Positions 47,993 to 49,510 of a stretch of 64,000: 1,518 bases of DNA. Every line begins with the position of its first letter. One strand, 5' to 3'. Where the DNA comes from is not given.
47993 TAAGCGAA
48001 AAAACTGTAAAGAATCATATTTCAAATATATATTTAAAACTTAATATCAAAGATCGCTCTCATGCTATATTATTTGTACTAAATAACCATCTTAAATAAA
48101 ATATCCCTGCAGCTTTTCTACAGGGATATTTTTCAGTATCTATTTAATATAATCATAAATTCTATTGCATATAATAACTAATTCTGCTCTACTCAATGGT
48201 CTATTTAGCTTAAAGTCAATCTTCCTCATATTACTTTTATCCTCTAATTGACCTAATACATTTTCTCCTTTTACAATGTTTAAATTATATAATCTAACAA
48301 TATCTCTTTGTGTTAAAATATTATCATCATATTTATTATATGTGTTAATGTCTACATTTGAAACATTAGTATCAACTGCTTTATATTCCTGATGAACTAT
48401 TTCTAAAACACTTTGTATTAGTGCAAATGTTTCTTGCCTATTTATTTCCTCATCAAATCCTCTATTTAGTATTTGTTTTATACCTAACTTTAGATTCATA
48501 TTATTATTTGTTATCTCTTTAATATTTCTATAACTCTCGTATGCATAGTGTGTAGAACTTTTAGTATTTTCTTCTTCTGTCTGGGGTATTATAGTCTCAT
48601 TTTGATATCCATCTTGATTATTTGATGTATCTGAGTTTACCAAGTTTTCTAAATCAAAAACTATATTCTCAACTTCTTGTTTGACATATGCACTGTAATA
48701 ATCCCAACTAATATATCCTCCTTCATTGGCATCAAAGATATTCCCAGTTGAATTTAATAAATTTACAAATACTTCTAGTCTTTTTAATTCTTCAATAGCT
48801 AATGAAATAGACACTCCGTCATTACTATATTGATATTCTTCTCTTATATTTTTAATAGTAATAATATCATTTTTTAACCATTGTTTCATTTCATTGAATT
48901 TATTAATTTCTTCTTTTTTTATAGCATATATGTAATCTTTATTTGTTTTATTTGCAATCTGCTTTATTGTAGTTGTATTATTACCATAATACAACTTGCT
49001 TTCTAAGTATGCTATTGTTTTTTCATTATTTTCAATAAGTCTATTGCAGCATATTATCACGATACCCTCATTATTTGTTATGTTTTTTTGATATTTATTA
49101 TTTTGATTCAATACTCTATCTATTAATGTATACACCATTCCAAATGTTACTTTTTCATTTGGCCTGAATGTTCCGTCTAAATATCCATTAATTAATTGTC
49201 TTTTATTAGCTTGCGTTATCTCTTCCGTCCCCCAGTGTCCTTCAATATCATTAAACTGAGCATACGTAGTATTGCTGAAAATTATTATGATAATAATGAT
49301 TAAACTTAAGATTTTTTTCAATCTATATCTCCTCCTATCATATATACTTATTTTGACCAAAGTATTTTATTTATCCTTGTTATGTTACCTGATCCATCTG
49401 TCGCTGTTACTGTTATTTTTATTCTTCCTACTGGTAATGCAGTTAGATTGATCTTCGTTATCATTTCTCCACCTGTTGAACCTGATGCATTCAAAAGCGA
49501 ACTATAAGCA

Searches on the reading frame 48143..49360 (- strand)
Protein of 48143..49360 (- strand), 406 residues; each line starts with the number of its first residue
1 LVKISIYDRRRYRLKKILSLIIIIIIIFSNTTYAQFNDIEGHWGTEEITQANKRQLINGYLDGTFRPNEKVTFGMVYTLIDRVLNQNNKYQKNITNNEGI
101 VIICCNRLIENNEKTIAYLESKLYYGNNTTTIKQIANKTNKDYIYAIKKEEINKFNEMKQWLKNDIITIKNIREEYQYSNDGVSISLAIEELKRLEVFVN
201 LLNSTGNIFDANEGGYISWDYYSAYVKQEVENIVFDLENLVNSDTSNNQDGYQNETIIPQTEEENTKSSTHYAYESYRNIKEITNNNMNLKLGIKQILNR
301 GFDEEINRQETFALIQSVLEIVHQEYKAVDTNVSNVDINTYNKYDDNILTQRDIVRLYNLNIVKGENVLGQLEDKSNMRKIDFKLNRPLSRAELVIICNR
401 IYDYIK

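Call 5: search_protein_families(library=pfam, proteins=[window:48143-49360:-], max_evalue=1)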
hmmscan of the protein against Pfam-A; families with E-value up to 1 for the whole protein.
window:48143-49360:- (406 aa): 4 families
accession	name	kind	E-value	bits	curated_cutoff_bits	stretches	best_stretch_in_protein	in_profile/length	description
PF00395.25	SLH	-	1.6e-10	41.3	20.8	1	36-72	2-39/44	S-layer homology domain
PF22326.1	MMS21_N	-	0.046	14.3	27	1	306-361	13-68/103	E3 SUMO-protein ligase MMS21, N-terminal domain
PF12694.12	cpYpsA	-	0.057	13.6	26.2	1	68-172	34-122/145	Circularly permutated YpsA SLOG family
PF18335.7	SH3_13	-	0.6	10.4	41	1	58-96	2-45/65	ATP-dependent RecD-like DNA helicase SH3 domain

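Call 6: search_protein_families(library=ncbifam, proteins=[window:48143-49360:-], max_evalue=1)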
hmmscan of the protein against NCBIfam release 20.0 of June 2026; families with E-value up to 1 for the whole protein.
window:48143-49360:- (406 aa): 1 family
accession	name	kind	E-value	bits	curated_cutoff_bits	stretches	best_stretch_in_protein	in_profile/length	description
NF040904.1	PhrA_Strep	subfamily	0.17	12.1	40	1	10-37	3-31/56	PhrA family quorum-sensing system peptide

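Call 49: search_protein_families(library=pfam, proteins=[window:48143-49360:-], max_evalue=0.001)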
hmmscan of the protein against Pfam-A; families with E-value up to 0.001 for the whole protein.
window:48143-49360:- (406 aa): 1 family
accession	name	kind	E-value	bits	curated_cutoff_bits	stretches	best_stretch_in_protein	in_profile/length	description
PF00395.25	SLH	-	1.6e-10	41.3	20.8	1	36-72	2-39/44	S-layer homology domain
